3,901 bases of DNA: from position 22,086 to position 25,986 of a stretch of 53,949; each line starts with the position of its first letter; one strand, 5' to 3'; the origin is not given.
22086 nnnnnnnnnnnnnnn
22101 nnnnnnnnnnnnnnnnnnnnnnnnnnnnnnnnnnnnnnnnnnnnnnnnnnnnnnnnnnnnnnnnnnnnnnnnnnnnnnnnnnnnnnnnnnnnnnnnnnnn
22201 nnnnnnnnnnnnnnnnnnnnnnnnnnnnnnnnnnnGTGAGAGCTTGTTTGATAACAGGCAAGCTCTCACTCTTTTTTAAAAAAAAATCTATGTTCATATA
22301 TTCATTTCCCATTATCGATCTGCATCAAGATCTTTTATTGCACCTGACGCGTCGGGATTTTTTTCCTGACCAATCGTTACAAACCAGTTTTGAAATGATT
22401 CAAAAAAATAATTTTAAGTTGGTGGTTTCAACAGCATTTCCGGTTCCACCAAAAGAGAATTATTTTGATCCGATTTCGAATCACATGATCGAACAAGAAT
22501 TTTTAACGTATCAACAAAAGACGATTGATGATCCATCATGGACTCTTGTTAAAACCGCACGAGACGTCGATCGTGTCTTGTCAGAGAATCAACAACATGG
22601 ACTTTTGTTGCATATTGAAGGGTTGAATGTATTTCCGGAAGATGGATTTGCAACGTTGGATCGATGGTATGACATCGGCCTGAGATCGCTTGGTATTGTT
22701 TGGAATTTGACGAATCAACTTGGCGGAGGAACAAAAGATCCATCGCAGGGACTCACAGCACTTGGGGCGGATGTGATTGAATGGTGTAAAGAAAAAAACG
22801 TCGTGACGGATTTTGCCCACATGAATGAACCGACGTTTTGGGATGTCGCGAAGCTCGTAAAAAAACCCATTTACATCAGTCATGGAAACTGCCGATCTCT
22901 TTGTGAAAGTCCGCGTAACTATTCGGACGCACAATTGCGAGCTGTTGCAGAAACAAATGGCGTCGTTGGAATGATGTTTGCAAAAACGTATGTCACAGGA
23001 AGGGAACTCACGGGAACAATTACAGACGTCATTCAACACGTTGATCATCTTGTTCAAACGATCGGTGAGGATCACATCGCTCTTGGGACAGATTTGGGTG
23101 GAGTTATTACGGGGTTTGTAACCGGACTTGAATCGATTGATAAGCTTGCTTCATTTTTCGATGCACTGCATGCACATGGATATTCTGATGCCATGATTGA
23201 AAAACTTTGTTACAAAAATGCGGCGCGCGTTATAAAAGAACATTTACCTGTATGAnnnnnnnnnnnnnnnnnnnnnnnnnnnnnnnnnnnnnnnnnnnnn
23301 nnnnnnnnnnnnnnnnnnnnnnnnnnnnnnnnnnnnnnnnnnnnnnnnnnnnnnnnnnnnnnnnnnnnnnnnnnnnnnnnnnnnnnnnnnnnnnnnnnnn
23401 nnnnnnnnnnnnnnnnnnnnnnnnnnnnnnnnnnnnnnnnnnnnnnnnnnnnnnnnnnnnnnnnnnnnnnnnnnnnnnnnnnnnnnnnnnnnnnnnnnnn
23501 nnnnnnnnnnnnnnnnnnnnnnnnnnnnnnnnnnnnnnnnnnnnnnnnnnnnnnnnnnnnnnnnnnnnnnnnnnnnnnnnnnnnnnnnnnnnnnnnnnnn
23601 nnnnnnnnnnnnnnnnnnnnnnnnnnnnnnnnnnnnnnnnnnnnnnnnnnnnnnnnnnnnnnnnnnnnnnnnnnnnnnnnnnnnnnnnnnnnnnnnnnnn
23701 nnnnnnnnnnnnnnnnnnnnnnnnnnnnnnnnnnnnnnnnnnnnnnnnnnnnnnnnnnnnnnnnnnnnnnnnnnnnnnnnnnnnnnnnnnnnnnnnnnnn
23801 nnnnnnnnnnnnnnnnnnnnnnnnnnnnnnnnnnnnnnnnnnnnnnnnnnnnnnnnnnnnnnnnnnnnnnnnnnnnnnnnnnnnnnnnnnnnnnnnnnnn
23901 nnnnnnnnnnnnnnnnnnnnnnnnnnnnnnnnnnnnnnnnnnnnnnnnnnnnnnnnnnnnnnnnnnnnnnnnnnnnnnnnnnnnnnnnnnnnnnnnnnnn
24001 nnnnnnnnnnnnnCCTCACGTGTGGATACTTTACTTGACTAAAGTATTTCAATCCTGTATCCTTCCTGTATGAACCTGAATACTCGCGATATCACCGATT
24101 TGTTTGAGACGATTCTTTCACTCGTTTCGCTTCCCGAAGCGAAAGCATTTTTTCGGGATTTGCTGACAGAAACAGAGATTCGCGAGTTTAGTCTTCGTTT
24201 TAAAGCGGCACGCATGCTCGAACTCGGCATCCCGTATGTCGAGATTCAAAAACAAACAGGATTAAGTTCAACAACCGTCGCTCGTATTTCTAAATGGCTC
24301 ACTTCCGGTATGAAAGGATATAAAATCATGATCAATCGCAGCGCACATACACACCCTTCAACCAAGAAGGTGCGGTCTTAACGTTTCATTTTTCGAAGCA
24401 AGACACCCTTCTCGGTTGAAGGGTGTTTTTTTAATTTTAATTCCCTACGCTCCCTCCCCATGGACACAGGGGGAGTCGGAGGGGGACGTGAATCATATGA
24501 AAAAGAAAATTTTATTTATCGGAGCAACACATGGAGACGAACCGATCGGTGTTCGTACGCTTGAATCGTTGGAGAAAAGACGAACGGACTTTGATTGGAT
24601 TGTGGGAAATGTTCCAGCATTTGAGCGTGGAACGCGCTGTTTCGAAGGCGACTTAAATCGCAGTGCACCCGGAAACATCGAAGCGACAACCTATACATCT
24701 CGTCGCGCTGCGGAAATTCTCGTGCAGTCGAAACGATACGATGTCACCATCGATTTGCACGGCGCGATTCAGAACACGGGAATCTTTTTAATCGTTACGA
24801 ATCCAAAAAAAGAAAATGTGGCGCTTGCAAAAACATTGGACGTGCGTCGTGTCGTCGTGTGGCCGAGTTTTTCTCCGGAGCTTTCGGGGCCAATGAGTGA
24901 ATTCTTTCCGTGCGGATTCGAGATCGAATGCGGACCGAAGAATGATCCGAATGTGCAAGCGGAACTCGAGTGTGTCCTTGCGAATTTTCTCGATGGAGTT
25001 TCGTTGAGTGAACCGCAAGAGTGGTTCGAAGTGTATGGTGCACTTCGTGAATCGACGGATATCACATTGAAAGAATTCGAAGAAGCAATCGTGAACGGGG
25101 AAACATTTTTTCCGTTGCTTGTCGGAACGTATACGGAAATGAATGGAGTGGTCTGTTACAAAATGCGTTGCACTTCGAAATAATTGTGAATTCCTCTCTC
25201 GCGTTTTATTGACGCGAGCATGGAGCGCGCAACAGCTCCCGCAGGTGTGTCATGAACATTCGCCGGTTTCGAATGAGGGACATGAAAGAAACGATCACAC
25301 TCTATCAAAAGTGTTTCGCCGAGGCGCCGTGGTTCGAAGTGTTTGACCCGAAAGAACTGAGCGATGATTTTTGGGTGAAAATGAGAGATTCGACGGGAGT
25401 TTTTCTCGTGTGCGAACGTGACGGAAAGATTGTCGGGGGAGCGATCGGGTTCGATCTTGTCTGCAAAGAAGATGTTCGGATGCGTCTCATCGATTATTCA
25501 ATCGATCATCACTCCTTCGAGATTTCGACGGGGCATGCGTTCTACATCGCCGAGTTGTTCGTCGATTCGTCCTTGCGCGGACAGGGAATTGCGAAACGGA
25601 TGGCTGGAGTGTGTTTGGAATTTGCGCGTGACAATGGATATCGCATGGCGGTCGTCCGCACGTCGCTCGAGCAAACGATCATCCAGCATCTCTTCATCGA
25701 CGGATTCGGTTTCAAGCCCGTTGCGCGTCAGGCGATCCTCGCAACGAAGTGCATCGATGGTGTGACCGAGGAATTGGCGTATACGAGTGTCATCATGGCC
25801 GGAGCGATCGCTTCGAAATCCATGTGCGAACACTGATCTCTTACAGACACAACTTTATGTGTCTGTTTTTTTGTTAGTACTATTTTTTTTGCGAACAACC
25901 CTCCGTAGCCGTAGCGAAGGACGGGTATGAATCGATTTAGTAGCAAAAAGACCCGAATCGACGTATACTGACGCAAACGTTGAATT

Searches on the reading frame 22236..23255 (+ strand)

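Call 3: search_protein_families(library=pfam, proteins=[window:22236-23255:+], max_evalue=1)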
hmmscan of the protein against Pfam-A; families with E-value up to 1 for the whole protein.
window:22236-23255:+ (339 aa): 2 families
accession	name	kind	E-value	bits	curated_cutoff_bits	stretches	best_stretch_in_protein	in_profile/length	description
PF01244.27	Peptidase_M19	-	8.3e-72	242.5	26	1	23-335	5-319/319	Membrane dipeptidase (Peptidase family M19)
PF04909.20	Amidohydro_2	-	0.00023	21.4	26.4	1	259-332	219-286/289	Amidohydrolase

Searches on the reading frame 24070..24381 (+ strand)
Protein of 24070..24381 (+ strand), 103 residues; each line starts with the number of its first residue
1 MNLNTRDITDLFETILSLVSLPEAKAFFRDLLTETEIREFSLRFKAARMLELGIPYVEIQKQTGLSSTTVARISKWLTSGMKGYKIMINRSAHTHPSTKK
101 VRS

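Call 82: search_protein_families(library=pfam, proteins=[window:24070-24381:+], max_evalue=0.0001)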
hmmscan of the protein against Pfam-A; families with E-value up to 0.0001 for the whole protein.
window:24070-24381:+ (103 aa): 1 family
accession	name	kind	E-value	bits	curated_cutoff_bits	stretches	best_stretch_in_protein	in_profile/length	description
PF01371.25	Trp_repressor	-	8.6e-17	61.4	27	1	8-90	3-86/88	Trp repressor protein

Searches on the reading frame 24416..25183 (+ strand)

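Call 82: search_protein_families(library=pfam, proteins=[window:24416-25183:+], max_evalue=0.0001)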
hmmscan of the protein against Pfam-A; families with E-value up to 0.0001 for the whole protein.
window:24416-25183:+ (255 aa): 1 family
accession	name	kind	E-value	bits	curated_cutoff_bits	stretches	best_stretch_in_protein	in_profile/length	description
PF24827.1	AstE_AspA_cat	-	2.8e-15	56.8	25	1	30-175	3-170/192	Succinylglutamate desuccinylase/Aspartoacylase catalytic domain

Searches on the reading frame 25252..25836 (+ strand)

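Call 82: search_protein_families(library=pfam, proteins=[window:25252-25836:+], max_evalue=0.0001)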
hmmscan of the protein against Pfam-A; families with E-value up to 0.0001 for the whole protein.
window:25252-25836:+ (194 aa): 4 families
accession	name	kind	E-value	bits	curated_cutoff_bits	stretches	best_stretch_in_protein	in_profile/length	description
PF00583.31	Acetyltransf_1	-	1e-11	45.5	20.7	1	27-148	12-111/116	Acetyltransferase (GNAT) family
PF13508.13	Acetyltransf_7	-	4.9e-07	30.5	27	1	49-155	3-83/84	Acetyltransferase (GNAT) domain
PF14542.12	Acetyltransf_CG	-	1.2e-06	29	30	1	90-134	18-62/80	GCN5-related N-acetyl-transferase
PF13673.13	Acetyltransf_10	-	6.4e-06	26.6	23.6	0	95-157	50-110/128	Acetyltransferase (GNAT) domain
